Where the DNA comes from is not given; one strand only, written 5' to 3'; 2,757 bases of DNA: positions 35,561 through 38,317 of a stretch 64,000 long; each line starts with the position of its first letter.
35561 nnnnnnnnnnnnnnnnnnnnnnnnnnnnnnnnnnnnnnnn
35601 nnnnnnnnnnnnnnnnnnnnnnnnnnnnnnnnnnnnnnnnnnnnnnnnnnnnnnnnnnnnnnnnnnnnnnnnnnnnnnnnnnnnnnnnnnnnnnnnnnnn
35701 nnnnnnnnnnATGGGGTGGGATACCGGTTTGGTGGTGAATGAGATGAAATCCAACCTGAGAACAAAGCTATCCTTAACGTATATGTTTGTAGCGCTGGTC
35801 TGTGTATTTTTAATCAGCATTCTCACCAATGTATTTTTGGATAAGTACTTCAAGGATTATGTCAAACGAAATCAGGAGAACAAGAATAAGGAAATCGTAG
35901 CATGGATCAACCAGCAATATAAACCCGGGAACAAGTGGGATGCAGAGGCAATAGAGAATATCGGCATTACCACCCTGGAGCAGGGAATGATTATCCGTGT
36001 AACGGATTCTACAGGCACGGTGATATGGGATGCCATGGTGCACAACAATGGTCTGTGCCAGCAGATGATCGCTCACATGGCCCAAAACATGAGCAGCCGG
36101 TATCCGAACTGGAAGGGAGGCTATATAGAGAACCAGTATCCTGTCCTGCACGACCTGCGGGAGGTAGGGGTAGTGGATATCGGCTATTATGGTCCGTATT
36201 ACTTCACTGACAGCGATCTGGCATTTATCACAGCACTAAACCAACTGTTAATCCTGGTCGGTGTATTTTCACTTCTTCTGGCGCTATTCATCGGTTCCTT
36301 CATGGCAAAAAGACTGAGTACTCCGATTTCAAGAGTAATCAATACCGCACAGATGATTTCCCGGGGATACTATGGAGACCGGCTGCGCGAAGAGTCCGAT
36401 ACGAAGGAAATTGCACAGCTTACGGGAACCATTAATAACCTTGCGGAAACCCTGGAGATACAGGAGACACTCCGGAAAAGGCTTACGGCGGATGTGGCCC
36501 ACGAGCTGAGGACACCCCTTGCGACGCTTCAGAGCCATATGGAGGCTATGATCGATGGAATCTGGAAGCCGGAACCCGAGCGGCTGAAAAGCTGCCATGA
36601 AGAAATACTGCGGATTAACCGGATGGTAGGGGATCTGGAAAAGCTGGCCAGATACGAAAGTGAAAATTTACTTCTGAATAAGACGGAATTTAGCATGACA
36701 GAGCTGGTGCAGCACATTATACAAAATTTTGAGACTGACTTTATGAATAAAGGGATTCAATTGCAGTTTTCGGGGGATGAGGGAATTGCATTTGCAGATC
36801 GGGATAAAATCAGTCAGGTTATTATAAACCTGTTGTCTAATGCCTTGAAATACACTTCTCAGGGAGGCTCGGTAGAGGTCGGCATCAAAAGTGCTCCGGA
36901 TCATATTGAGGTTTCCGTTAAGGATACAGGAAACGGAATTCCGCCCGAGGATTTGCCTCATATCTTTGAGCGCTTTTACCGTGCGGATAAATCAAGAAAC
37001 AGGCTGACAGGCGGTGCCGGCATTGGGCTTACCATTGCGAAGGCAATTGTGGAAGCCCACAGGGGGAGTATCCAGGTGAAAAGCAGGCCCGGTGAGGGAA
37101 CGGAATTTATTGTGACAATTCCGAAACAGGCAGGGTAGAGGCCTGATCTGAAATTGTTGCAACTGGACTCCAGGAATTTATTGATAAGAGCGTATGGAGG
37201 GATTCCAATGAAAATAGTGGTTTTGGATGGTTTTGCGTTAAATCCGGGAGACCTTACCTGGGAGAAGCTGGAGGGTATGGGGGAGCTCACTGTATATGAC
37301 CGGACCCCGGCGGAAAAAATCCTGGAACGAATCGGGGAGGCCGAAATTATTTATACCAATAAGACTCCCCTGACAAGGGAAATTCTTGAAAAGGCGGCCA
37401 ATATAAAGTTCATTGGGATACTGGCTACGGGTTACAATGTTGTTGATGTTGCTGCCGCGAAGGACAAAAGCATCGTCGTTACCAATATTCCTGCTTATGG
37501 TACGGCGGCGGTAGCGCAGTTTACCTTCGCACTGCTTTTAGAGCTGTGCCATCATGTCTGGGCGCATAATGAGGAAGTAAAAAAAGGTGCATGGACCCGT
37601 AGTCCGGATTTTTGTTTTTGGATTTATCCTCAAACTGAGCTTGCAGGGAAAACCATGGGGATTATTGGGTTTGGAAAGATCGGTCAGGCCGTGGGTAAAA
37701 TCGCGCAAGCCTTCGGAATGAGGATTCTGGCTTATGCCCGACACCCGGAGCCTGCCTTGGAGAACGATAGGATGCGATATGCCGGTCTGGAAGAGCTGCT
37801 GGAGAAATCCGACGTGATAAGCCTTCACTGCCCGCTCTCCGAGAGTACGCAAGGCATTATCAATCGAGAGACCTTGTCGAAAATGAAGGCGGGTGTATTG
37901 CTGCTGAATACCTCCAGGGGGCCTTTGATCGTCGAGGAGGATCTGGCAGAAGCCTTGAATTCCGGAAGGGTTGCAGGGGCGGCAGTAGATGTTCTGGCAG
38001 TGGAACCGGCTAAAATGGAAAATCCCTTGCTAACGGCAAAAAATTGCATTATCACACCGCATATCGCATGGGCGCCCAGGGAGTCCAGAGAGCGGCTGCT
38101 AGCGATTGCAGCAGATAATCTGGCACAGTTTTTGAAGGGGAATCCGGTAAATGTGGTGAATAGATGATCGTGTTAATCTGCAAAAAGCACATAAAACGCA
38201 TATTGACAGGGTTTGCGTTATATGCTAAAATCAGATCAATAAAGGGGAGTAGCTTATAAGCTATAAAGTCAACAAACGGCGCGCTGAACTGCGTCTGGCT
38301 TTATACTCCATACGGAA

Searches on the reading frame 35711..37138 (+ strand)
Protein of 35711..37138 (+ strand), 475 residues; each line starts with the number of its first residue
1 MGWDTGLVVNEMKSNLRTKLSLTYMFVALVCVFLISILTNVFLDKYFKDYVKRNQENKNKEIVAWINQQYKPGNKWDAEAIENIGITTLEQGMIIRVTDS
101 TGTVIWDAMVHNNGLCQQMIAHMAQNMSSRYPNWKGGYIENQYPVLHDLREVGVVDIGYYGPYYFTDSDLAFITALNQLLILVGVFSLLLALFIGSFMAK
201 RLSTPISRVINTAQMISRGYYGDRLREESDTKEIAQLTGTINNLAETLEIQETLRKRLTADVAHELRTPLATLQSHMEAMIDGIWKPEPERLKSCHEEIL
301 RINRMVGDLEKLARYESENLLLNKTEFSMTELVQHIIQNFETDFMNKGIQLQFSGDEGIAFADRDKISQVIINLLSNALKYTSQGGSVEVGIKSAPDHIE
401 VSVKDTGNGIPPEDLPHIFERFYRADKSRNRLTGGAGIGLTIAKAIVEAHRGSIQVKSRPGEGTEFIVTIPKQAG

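Call 8: search_protein_families(library=pfam, proteins=[window:35711-37138:+], max_evalue=0.01)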
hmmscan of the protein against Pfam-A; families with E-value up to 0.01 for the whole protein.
window:35711-37138:+ (475 aa): 5 families
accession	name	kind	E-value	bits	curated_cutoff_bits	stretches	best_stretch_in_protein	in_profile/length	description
PF02518.31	HATPase_c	-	3e-34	118.2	26.4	1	363-473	2-110/111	Histidine kinase-, DNA gyrase B-, and HSP90-like ATPase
PF00512.31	HisKA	-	2.1e-13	50.5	26.9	1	255-317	2-65/66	His Kinase A (phospho-acceptor) domain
PF00672.30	HAMP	-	4.8e-07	30.4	25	1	197-249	1-52/53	HAMP domain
PF13589.12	HATPase_c_3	-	6.4e-05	23.4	25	1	369-445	5-82/137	Histidine kinase-, DNA gyrase B-, and HSP90-like ATPase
PF13581.12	HATPase_c_2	-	7e-05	23.3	27.4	1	358-450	23-112/127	Histidine kinase-like ATPase domain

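Call 14: search_protein_families(library=ncbifam, proteins=[window:35711-37138:+], max_evalue=0.001)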
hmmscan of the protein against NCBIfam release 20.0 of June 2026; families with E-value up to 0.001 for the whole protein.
window:35711-37138:+ (475 aa): 92 families (the best 25 are shown)
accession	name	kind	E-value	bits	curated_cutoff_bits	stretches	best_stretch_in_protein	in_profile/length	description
NF012163.2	BaeS_SmeS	equivalog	3.1e-80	270.3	500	1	14-471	3-457/457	sensor histidine kinase efflux regulator BaeS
NF033092.0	HK_WalK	equivalog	2e-77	261.2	725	2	252-471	369-593/594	cell wall metabolism sensor histidine kinase WalK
NF007837.0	PRK10549.1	equivalog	9e-73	245.5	603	1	12-473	4-459/466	envelope stress sensor histidine kinase BaeS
TIGR01386.1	cztS_silS_copS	subfamily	3.2e-67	227.5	292.55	1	15-471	3-457/457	heavy metal sensor histidine kinase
NF046044.1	PnpS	equivalog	3.5e-66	223.8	400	1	252-471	167-390/390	two-component system histidine kinase PnpS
TIGR02966.1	phoR_proteo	equivalog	6.1e-60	203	334.2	1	250-469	109-332/333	phosphate regulon sensor histidine kinase PhoR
NF040691.1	MtrAB_MtrB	equivalog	1.4e-59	202.5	450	1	167-475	177-495/507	MtrAB system histidine kinase MtrB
NF012226.0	AdeS_HK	equivalog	8.4e-57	192.9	500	1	179-471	61-352/353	two-component sensor histidine kinase AdeS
NF007345.0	PRK09835.1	subfamily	9.3e-55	186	423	1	168-473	175-481/482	Cu(+)/Ag(+) sensor histidine kinase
NF047874.1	MASE3_PAS_HK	subfamily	1.2e-53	183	560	1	229-473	376-626/655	MASE3 domain-containing sensor histidine kinase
NF041735.1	hist_kin_RppB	equivalog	2.1e-51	175.1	400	1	256-471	217-438/438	two-component system sensor histidine kinase RppB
NF007007.0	PRK09470.1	equivalog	2.4e-50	171.8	486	1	13-471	8-458/463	envelope stress sensor histidine kinase CpxA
NF041210.1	his_kin_PieS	equivalog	3.2e-49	168.2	850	1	173-472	162-470/474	two component system sensor histidine kinase PieS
NF033093.1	HK_VicK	exception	7.2e-49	166.6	680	1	252-472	206-435/448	cell wall metabolism sensor histidine kinase VicK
NF045903.1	CuHisKinLciSLeg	equivalog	2.6e-47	162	700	1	186-470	70-356/357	copper-responsive two-component system sensor histidine kinase LciS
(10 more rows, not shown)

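Call 47: find_homologous_proteins(query=window:35711-37138:+, max_evalue=1e-30)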
Query window:35711-37138:+ (475 aa): 6943 proteins with E <= 1e-30 among 8000 candidates; the best 120 are listed.
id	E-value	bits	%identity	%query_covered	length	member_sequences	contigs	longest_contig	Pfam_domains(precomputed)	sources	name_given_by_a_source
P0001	0.0e+0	1042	100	98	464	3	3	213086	PF00672.31,PF02518.32,PF00512.32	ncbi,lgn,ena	-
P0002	1.5e-295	998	95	98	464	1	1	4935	PF00672.31,PF02518.32,PF00512.32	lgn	-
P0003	3.6e-293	990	95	97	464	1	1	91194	PF00672.31,PF02518.32,PF00512.32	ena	-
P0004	1.0e-241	821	77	98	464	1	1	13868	PF00672.31,PF02518.32,PF00512.32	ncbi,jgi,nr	ncbi:HAMP domain-containing protein [Candidatus Parcubacteria bacterium]|nr:MAG: HAMP domain-contain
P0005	1.2e-240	817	77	98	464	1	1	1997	PF00672.31,PF02518.32,PF00512.32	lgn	-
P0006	9.4e-237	804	76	98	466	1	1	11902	PF00672.31,PF02518.32,PF00512.32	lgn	-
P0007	3.4e-236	802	75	98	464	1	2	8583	PF00672.31,PF02518.32,PF00512.32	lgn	-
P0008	2.6e-235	800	75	98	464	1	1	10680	PF00672.31,PF02518.32,PF00512.32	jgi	-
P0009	3.0e-232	789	73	98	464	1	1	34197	PF00672.31,PF02518.32,PF00512.32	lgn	-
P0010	1.4e-229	781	74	96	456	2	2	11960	PF00672.31,PF02518.32,PF00512.32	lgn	-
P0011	2.6e-229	780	73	97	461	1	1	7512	PF00672.31,PF02518.32,PF00512.32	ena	-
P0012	1.6e-228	777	74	97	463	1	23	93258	PF00672.31,PF02518.32,PF00512.32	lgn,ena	-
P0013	2.3e-227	773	72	97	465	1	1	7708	PF00672.31,PF02518.32,PF00512.32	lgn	-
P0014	1.0e-226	771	72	98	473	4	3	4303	PF00672.31,PF02518.32,PF00512.32,PF13589.13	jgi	jgi:two-component system, OmpR family, sensor histidine kinase BaeS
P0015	1.1e-226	771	72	98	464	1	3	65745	PF00672.31,PF02518.32,PF00512.32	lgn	-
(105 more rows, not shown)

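Call 48: find_encoding_contigs(protein=P0001, flank=10000, max_places=4)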
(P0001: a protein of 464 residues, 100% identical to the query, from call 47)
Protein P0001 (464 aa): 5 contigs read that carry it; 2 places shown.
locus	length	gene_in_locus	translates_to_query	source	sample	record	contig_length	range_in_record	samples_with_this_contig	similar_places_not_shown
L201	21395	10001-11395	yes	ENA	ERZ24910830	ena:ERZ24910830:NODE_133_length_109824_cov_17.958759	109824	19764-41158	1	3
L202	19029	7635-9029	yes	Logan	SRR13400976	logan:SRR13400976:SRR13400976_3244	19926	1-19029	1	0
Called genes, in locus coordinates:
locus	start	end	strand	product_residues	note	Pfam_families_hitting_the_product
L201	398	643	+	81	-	-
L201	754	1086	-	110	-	PF02583:Trns_repr_metal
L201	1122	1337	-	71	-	PF00403:HMA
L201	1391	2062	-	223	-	-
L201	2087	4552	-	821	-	PF00403:HMA, PF19803:DUF6286 (faint), PF00403:HMA, PF00122:E1-E2_ATPase, PF00702:Hydrolase, PF12710:HAD (faint), PF08282:Hydrolase_3 (faint)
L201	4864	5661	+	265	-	PF10080:FtrD-like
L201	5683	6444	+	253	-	PF07833:Cu_amine_oxidN1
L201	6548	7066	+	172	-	PF10080:FtrD-like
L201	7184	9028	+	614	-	PF00403:HMA, PF02683:DsbD_TM (weak), PF13386:DsbD_2, PF13473:Cupredoxin_1 (faint)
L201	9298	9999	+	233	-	PF00072:Response_reg, PF00486:Trans_reg_C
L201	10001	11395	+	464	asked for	PF00672:HAMP (weak), PF00512:HisKA, PF02518:HATPase_c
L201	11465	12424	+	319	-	PF00389:2-Hacid_dh, PF02826:2-Hacid_dh_C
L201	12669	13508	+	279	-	PF03741:TerC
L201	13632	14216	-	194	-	PF00882:Zn_dep_PLPC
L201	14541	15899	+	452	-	PF00324:AA_permease, PF03845:Spore_permease (weak), PF13520:AA_permease_2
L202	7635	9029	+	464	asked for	PF00672:HAMP (weak), PF00512:HisKA, PF02518:HATPase_c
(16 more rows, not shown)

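Call 49: find_encoding_contigs(protein=P0003, flank=10000, max_places=2)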
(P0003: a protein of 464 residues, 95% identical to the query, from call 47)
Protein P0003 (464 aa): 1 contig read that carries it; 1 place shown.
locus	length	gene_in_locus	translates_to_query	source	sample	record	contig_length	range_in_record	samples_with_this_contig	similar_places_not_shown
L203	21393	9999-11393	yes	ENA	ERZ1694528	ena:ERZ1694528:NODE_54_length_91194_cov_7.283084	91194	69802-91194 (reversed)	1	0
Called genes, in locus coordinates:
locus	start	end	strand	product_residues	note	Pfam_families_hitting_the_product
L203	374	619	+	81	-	-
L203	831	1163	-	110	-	PF02583:Trns_repr_metal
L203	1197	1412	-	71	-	PF00403:HMA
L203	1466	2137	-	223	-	-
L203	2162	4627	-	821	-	PF00403:HMA, PF19803:DUF6286 (faint), PF00403:HMA, PF00122:E1-E2_ATPase, PF00702:Hydrolase, PF12710:HAD (faint), PF08282:Hydrolase_3 (faint)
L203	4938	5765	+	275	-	PF10080:FtrD-like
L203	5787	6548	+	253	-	PF07833:Cu_amine_oxidN1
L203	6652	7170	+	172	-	PF10080:FtrD-like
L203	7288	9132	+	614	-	PF00403:HMA, PF02683:DsbD_TM (weak), PF13386:DsbD_2, PF13473:Cupredoxin_1 (faint)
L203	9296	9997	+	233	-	PF00072:Response_reg, PF00486:Trans_reg_C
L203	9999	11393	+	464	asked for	PF00672:HAMP (weak), PF00512:HisKA, PF02518:HATPase_c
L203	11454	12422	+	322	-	PF00389:2-Hacid_dh, PF02826:2-Hacid_dh_C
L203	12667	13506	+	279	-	PF03741:TerC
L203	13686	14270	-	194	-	PF00882:Zn_dep_PLPC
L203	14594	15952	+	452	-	PF00324:AA_permease, PF03845:Spore_permease, PF13520:AA_permease_2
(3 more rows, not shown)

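Call 50: find_encoding_contigs(protein=P0004, flank=10000, max_places=2)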
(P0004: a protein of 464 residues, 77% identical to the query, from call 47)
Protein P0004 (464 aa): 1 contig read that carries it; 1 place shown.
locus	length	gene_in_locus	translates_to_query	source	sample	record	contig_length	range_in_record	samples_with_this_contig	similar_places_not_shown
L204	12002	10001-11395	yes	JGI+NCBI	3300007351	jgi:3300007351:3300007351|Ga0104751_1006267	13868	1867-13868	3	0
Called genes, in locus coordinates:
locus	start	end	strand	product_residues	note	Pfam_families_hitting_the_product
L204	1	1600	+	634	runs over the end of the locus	PF13675:PilJ (weak), PF01590:GAF (weak), PF13185:GAF_2, PF13487:HD_5, PF01966:HD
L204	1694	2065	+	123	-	PF01814:Hemerythrin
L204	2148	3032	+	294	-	PF00990:GGDEF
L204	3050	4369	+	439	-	PF00989:PAS (faint), PF13426:PAS_9, PF08447:PAS_3, PF00563:EAL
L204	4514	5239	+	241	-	PF07700:HNOB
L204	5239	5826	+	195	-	-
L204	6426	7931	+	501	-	PF00403:HMA, PF02683:DsbD_TM, PF13386:DsbD_2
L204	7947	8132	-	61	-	PF02583:Trns_repr_metal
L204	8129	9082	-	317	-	PF00403:HMA, PF00122:E1-E2_ATPase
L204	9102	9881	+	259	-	PF20161:VpsR (weak), PF00072:Response_reg, PF00486:Trans_reg_C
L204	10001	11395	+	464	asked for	PF00672:HAMP (weak), PF00512:HisKA, PF02518:HATPase_c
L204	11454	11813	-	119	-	-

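Call 51: find_encoding_contigs(protein=P0009, flank=10000, max_places=2)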
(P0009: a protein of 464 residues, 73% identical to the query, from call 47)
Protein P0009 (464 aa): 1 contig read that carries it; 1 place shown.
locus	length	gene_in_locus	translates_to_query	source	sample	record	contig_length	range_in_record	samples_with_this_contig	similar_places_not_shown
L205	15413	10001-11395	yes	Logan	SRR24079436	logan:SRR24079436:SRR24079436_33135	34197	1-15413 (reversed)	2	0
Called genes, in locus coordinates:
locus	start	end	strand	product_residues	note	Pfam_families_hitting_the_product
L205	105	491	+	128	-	-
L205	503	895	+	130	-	-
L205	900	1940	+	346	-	-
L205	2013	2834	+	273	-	PF00583:Acetyltransf_1 (weak), PF12746:GNAT_acetyltran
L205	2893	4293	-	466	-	PF01565:FAD_binding_4, PF02913:FAD-oxidase_C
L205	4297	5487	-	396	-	PF01012:ETF, PF00766:ETF_alpha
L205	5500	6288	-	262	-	PF01012:ETF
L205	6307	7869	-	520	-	PF02652:Lactate_perm, PF03553:Na_H_antiporter (weak)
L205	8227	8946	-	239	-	PF00392:GntR, PF08279:HTH_11 (faint), PF07729:FCD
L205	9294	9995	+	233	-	PF00072:Response_reg, PF20161:VpsR (weak), PF00486:Trans_reg_C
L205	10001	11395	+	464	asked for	PF00672:HAMP (weak), PF00512:HisKA, PF02518:HATPase_c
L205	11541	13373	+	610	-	PF00403:HMA, PF02683:DsbD_TM (weak), PF13386:DsbD_2, PF13473:Cupredoxin_1 (faint)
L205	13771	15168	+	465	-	PF13396:PLDc_N, PF13091:PLDc_2, PF00614:PLDc (weak)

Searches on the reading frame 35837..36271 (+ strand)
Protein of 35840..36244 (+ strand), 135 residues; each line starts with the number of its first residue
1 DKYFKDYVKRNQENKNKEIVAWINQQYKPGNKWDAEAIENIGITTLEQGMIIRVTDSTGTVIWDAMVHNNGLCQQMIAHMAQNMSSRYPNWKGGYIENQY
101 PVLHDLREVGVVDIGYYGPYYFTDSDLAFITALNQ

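Call 38: search_solved_structures(query=window:35840-36244:+, max_evalue=10, show_alignments=2)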
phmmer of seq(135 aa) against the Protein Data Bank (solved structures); distinct sequences matched with E-value up to 10: 3.
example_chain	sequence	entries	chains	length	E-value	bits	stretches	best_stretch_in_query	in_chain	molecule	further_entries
2yna_A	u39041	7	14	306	0.49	13.4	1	18-83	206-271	3C-LIKE PROTEINASE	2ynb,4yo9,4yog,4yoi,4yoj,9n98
9mns_H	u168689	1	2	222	0.53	13.3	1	20-60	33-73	RM1-36 Fab heavy chain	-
9mnq_H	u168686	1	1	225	0.62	13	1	18-63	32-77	RM10-30 Fab heavy chain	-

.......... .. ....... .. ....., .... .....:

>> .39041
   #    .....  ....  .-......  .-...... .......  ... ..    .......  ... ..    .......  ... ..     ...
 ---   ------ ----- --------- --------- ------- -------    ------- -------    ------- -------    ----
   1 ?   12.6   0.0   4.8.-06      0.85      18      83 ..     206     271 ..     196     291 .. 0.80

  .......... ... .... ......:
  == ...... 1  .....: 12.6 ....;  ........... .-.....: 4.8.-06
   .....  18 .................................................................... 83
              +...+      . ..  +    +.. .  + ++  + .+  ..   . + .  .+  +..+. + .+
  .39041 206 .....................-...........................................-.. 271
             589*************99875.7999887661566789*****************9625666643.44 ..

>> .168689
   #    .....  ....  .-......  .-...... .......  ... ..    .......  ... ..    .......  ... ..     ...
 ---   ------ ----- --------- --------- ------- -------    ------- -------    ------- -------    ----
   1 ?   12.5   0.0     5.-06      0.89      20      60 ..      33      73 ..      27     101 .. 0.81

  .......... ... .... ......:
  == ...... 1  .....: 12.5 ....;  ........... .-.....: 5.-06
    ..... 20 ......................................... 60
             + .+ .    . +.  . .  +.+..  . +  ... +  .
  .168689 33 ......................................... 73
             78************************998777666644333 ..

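Call 65: predict_structure(alignment_id=A6)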
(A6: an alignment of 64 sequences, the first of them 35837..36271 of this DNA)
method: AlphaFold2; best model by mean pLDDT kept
length: 145 residues; sequences in the alignment: 64
mean_pLDDT: 88.3   pTM: 0.80
mean pLDDT of the five models: 88.3, 82.0, 81.1, 79.9, 76.9
residues with pLDDT >= 90: 88; 70-90: 47; 50-70: 9; < 50: 1
segments of 3 or more residues with pLDDT < 50: none
pLDDT, mean of each block of 10 residues (from residue 1): 77 93 96 94 92 96 96 93 85 90 95 94 81 71 53
secondary structure, 60 per line:
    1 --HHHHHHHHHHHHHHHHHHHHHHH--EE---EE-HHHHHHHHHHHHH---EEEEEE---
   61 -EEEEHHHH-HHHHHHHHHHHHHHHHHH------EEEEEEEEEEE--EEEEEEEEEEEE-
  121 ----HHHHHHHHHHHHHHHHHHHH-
elements in order: H3-25 H36-48 E52-57 E62-65 H66-69 H71-88 E95-105 E108-119 H125-144

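Call 67: fold_search(model_id=the predicted structure, library=pdb)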
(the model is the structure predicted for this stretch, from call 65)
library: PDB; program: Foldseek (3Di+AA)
matches with E <= 10: 591; with E <= 0.001: 0
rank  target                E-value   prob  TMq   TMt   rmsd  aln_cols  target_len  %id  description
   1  5ku5_D                3.5e-03  0.99  0.42  0.42   8.0       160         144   13  Crystal Structure of CusS Sensor Domain with Silver Bound (released 2016-09-14)
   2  4u64                  1.0e-02  0.99  0.43  0.46   6.8       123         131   15  Structure of the periplasmic output domain of the Legionella pneumophila LapD ortholog CdgS9 in the apo state (released 2014-08-13)
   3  5ku5_B                1.1e-02  0.98  0.44  0.44   7.8       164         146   14  Crystal Structure of CusS Sensor Domain with Silver Bound (released 2016-09-14)
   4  4onx_E                1.9e-02  0.85  0.35  0.39   9.3       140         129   16  2.8 Angstrom Crystal Structure of Sensor Domain of Histidine Kinase from Clostridium perfringens. (released 2014-03-05)
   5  3cwf_A                3.7e-02  0.97  0.41  0.52   9.2       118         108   16  Crystal structure of PAS domain of two-component sensor histidine kinase (released 2008-05-06)
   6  4onx_B                4.2e-02  0.87  0.39  0.44   8.5       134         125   16  2.8 Angstrom Crystal Structure of Sensor Domain of Histidine Kinase from Clostridium perfringens. (released 2014-03-05)
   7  4onx_D                5.3e-02  0.91  0.42  0.47   7.8       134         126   16  2.8 Angstrom Crystal Structure of Sensor Domain of Histidine Kinase from Clostridium perfringens. (released 2014-03-05)
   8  2hj9_D                5.3e-02  0.57  0.30  0.23  10.8       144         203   16  Crystal structure of the Autoinducer-2-bound form of Vibrio harveyi LuxP complexed with the periplasmic domain of LuxQ (released 2006-09-26)
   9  8uk7_A                7.7e-02  0.80  0.37  0.44   9.2       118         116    9  Periplasmic domain of Escherichia coli CpxA (released 2023-10-25)
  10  5ey1_A                7.7e-02  0.41  0.29  0.19  11.9       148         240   13  Crystal structure of CodY from Staphylococcus aureus with GTP and Ile (released 2016-09-14)
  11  6hjm_B                8.7e-02  0.41  0.24  0.27  16.8       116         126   11  Myxococcus xanthus MglB (released 2019-12-04)
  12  6hjm_R                8.7e-02  0.38  0.25  0.28  15.9       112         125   12  Myxococcus xanthus MglB (released 2019-12-04)
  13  4onx_A                9.2e-02  0.82  0.42  0.46   8.3       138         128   15  2.8 Angstrom Crystal Structure of Sensor Domain of Histidine Kinase from Clostridium perfringens. (released 2014-03-05)
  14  8jrc_A                9.2e-02  0.21  0.26  0.23  17.6       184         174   14  Crystal structure of the GAF domain of the transcriptional activator NifA (released 2024-06-19)
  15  3cwf_B                9.8e-02  0.87  0.38  0.48   8.8       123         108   15  Crystal structure of PAS domain of two-component sensor histidine kinase (released 2008-05-06)
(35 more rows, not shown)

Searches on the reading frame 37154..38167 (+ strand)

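Call 8: search_protein_families(library=pfam, proteins=[window:37154-38167:+], max_evalue=0.01)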
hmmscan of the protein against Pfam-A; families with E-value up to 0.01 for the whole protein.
window:37154-38167:+ (337 aa): 6 families
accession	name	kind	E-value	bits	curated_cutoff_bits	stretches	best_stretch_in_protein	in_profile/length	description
PF02826.25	2-Hacid_dh_C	-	2.7e-60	203.2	25.1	1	125-305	1-178/178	D-isomer specific 2-hydroxyacid dehydrogenase, NAD binding domain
PF00389.36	2-Hacid_dh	-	6.7e-28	97.5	24.6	1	38-336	16-134/134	D-isomer specific 2-hydroxyacid dehydrogenase, catalytic domain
PF03807.23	F420_oxidored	-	0.00014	22.9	21.6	1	168-230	2-71/94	NADP oxidoreductase coenzyme F420-dependent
PF00670.27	AdoHcyase_NAD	-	0.0006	20.4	27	1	163-253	21-109/162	S-adenosyl-L-homocysteine hydrolase, NAD binding domain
PF07991.19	KARI_N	-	0.0046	17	20.6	0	163-251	2-92/165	Acetohydroxy acid isomeroreductase, NADPH-binding domain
PF03446.21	NAD_binding_2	-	0.0069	16.8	21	0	168-269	2-108/161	NAD binding domain of 6-phosphogluconate dehydrogenase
